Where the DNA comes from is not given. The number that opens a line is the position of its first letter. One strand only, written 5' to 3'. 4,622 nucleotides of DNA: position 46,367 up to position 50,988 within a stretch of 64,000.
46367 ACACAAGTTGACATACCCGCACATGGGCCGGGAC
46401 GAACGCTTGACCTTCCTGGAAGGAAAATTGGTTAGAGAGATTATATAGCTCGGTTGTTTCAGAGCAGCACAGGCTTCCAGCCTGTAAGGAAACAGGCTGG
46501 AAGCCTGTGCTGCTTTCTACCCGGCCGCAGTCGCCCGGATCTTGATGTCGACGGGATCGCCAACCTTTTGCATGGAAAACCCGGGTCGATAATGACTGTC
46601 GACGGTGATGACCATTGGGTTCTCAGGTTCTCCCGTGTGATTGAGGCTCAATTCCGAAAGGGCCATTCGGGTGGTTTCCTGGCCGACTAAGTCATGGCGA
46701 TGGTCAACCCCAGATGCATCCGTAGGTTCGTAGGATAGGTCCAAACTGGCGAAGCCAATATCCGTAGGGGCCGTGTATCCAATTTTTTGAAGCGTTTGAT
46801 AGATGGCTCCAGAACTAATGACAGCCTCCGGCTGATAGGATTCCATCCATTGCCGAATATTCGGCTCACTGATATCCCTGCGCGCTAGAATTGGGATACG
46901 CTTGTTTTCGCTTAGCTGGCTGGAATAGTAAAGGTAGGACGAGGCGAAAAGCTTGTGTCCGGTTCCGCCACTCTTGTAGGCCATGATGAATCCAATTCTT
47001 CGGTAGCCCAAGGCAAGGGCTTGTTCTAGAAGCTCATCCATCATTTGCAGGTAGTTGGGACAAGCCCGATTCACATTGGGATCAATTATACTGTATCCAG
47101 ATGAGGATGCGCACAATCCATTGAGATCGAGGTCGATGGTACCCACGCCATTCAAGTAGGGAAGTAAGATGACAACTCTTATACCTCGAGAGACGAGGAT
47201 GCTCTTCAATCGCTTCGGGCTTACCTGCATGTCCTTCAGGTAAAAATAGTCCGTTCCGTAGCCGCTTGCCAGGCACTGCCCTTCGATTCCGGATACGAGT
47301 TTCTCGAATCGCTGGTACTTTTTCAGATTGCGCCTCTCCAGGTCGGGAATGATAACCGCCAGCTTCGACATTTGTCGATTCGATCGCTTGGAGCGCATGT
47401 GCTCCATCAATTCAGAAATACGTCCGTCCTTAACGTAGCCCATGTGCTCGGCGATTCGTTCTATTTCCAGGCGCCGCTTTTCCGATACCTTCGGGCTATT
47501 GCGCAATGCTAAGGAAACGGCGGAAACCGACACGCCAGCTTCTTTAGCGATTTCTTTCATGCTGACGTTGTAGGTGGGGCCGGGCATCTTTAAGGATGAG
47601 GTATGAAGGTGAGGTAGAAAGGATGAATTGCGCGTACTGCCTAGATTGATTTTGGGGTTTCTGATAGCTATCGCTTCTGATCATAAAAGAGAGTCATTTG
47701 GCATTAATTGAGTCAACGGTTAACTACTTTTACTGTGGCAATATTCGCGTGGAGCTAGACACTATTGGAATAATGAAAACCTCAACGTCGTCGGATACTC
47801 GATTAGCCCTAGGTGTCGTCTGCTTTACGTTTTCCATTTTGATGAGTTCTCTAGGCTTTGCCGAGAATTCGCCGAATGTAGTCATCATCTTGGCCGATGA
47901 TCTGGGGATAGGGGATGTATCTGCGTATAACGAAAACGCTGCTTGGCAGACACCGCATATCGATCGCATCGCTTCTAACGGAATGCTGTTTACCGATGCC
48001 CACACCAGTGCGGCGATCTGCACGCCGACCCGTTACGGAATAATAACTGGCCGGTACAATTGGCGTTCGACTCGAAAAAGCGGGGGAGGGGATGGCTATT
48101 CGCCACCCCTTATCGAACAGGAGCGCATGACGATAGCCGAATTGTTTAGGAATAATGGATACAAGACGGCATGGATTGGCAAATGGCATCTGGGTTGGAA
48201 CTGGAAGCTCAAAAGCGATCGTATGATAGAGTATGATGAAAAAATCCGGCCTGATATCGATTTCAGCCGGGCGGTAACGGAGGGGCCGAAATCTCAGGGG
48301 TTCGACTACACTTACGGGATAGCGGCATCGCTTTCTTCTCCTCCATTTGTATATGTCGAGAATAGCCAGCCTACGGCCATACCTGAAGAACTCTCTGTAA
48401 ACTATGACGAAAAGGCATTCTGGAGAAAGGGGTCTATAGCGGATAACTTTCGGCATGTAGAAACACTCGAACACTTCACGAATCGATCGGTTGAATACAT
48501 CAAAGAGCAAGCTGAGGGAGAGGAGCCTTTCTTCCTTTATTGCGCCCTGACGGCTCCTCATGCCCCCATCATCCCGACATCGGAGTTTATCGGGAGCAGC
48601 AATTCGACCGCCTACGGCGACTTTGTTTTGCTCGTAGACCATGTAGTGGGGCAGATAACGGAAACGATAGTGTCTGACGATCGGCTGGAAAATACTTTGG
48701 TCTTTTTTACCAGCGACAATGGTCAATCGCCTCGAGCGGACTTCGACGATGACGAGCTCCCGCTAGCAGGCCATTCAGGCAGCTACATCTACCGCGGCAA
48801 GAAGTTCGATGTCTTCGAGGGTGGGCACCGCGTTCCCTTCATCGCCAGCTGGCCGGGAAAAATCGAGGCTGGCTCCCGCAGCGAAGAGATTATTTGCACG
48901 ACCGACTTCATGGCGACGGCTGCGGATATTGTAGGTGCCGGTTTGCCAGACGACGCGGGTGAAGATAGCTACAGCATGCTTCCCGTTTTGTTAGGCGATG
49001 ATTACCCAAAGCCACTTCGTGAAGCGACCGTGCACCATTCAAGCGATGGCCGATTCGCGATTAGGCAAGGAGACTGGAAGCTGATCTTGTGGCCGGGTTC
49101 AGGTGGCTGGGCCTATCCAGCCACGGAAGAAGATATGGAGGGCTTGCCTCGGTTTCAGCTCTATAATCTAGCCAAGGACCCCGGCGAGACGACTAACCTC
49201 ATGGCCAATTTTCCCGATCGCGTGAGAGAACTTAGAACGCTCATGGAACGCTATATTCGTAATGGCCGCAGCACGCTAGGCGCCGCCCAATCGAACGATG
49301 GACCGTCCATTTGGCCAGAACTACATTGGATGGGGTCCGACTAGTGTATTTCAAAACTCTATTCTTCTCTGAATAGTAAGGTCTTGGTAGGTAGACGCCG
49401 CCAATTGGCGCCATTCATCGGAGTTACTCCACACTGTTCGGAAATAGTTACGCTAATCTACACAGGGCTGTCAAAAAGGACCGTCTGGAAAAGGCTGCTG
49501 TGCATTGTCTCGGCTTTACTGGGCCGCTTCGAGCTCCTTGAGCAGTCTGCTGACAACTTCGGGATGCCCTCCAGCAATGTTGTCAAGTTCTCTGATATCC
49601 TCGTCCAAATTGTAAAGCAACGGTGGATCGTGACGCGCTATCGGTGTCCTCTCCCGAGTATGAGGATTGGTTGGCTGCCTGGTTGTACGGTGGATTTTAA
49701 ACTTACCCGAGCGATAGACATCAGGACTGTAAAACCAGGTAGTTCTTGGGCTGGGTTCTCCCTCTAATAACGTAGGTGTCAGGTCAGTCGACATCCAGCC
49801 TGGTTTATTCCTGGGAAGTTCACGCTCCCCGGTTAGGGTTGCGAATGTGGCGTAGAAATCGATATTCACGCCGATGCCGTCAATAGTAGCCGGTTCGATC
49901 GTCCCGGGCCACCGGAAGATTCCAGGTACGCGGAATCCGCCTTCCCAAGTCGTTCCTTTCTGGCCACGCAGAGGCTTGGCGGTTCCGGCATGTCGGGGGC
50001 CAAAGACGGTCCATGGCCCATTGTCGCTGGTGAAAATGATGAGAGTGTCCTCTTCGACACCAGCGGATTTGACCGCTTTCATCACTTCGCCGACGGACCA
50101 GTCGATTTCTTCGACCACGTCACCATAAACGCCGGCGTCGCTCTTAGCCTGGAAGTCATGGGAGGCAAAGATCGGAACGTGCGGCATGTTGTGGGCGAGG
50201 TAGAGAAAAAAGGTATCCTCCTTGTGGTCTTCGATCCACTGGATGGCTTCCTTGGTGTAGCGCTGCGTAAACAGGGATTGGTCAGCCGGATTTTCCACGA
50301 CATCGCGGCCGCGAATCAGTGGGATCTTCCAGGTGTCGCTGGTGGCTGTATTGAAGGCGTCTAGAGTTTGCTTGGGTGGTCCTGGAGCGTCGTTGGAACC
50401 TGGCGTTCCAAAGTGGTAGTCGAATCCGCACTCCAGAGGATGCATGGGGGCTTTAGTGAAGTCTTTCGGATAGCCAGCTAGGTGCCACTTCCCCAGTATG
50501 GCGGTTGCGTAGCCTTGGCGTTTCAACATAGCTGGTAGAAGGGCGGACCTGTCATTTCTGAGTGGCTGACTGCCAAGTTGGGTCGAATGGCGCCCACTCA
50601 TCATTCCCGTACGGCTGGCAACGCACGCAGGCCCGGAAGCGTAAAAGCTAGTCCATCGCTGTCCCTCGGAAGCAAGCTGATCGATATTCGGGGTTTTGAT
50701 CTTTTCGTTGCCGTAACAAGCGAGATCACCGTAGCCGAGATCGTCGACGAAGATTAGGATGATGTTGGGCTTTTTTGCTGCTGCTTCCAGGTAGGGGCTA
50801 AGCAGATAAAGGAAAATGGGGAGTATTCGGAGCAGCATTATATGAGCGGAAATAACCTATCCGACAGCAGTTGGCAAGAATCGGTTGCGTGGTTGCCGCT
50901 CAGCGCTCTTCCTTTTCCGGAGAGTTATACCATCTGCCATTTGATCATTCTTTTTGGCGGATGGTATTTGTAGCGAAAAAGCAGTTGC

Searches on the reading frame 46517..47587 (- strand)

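Call 67: search_protein_families(library=pfam, proteins=[window:46517-47587:-], max_evalue=0.001)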
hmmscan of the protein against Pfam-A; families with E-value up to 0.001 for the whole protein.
window:46517-47587:- (356 aa): 1 family
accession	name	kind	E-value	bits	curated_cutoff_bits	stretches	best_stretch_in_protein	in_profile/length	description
PF00356.27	LacI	-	1.1e-12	47.9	27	1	9-52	1-44/46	Bacterial regulatory proteins, lacI family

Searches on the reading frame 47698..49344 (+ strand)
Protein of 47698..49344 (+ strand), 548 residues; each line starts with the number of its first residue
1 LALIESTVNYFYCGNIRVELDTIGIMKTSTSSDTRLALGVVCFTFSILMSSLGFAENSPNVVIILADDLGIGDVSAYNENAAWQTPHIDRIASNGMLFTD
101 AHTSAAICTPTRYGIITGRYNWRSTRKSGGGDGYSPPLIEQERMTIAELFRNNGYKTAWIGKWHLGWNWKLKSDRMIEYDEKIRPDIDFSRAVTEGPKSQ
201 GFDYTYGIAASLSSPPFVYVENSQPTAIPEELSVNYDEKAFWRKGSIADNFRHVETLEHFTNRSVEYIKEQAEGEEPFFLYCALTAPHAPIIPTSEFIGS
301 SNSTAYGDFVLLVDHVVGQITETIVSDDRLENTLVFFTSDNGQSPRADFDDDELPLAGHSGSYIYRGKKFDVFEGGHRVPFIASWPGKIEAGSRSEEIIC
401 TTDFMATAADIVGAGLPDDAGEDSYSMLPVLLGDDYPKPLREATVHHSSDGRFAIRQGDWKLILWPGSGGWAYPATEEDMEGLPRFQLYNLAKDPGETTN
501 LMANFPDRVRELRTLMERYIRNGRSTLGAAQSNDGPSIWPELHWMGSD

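Call 67: search_protein_families(library=pfam, proteins=[window:47698-49344:+], max_evalue=0.001)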
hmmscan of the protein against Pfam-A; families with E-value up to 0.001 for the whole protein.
window:47698-49344:+ (548 aa): 3 families
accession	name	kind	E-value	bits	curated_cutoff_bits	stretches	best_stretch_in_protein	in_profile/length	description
PF00884.28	Sulfatase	-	6.2e-51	173.9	25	1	59-413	1-300/301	Sulfatase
PF16347.10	SGSH_C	-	9.4e-09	36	29.3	1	368-504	8-134/154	N-sulphoglucosamine sulphohydrolase, C-terminal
PF01663.27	Phosphodiest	-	0.00036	20.7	23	0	248-347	127-225/342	Type I phosphodiesterase / nucleotide pyrophosphatase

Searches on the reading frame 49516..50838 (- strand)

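Call 67: search_protein_families(library=pfam, proteins=[window:49516-50838:-], max_evalue=0.001)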
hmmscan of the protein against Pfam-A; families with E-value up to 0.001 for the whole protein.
window:49516-50838:- (440 aa): 3 families
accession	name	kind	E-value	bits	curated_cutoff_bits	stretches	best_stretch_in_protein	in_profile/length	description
PF00884.28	Sulfatase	-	1.7e-55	188.9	25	1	24-337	1-300/301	Sulfatase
PF14707.11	Sulfatase_C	-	3.2e-06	28.2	30.9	1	375-438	17-91/127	C-terminal region of aryl-sulfatase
PF01663.27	Phosphodiest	-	0.0001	22.5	23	1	181-274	134-220/342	Type I phosphodiesterase / nucleotide pyrophosphatase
